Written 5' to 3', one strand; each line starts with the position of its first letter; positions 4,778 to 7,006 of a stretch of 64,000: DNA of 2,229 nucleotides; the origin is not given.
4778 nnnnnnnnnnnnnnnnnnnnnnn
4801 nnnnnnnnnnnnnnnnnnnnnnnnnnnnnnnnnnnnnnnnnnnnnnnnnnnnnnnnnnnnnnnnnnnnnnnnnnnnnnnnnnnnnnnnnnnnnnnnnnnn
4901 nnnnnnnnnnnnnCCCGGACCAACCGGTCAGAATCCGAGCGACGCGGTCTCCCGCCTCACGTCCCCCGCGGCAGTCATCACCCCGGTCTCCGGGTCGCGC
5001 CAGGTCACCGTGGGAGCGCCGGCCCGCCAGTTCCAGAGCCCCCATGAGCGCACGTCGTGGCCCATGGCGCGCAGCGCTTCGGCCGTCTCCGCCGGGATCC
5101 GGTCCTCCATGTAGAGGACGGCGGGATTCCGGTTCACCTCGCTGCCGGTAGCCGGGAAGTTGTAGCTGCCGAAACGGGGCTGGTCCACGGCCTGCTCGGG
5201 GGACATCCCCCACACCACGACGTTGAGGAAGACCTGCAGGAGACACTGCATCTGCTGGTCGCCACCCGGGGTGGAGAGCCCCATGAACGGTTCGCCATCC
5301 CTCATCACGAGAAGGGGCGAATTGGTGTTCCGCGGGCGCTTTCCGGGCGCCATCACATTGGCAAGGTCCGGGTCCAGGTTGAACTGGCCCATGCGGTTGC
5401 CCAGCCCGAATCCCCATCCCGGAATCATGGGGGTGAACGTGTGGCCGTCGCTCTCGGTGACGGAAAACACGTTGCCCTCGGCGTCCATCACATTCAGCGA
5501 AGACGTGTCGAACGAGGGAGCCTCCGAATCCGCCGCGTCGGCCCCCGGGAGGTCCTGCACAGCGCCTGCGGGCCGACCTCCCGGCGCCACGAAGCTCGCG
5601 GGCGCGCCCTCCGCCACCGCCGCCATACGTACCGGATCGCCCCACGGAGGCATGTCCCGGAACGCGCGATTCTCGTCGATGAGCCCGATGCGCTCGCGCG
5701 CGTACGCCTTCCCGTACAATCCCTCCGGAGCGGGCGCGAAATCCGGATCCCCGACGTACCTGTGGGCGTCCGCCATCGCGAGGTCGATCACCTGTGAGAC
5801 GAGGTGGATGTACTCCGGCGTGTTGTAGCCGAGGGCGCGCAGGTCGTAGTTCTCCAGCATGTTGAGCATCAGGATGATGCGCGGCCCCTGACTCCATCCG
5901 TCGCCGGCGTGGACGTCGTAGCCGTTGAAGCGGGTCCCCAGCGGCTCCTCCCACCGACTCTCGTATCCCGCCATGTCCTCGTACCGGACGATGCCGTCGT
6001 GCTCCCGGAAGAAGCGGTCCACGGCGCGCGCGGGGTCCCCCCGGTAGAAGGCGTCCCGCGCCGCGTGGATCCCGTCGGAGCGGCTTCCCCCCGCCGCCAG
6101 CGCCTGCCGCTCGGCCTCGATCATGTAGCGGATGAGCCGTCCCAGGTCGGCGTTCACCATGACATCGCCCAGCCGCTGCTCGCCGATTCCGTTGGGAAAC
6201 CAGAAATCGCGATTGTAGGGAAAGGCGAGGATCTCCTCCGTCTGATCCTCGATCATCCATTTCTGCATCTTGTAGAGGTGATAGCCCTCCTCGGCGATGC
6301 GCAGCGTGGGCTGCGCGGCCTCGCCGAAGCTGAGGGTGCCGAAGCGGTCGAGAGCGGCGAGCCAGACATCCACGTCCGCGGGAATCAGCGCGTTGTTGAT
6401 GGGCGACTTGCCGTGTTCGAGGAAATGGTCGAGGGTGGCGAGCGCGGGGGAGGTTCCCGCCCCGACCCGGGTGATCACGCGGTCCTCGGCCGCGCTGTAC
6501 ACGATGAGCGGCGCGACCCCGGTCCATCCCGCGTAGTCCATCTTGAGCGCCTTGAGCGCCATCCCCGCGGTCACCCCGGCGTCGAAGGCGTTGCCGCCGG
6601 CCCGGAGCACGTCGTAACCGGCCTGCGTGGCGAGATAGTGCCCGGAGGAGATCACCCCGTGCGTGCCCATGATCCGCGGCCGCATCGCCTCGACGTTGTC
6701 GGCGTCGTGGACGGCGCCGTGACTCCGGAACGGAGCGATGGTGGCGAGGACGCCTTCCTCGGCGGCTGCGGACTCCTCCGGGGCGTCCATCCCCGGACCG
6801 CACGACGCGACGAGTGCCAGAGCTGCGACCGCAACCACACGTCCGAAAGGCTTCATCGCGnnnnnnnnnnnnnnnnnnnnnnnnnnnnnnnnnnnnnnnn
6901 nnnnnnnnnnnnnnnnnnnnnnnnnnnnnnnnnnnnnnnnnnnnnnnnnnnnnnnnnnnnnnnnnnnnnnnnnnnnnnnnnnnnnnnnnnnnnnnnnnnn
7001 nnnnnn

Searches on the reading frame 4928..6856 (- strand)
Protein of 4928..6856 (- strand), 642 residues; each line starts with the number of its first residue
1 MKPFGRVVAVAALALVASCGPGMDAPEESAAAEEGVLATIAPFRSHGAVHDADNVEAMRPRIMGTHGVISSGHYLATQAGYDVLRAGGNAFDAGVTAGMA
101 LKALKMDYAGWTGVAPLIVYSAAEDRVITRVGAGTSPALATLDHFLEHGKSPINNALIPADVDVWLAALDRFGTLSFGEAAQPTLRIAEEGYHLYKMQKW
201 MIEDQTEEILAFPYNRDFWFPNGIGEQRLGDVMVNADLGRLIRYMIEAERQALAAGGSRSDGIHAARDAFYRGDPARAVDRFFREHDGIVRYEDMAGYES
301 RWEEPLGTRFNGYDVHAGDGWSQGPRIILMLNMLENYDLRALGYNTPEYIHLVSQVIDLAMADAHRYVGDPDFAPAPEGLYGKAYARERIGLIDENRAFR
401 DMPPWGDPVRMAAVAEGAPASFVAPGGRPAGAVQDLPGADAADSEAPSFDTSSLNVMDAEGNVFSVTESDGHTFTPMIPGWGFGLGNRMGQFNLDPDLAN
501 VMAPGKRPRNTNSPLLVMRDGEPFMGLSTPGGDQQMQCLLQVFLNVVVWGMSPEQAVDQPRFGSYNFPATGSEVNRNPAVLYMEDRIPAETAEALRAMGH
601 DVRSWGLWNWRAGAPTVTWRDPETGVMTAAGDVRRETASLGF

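Call 59: search_protein_families(library=pfam, proteins=[window:4928-6856:-], max_evalue=0.00001)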
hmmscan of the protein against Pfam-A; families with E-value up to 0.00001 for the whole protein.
window:4928-6856:- (642 aa): 1 family
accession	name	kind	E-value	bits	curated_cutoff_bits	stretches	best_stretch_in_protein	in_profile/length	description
PF01019.26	G_glu_transpept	-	4.3e-92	310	27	1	82-636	2-511/512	Gamma-glutamyltranspeptidase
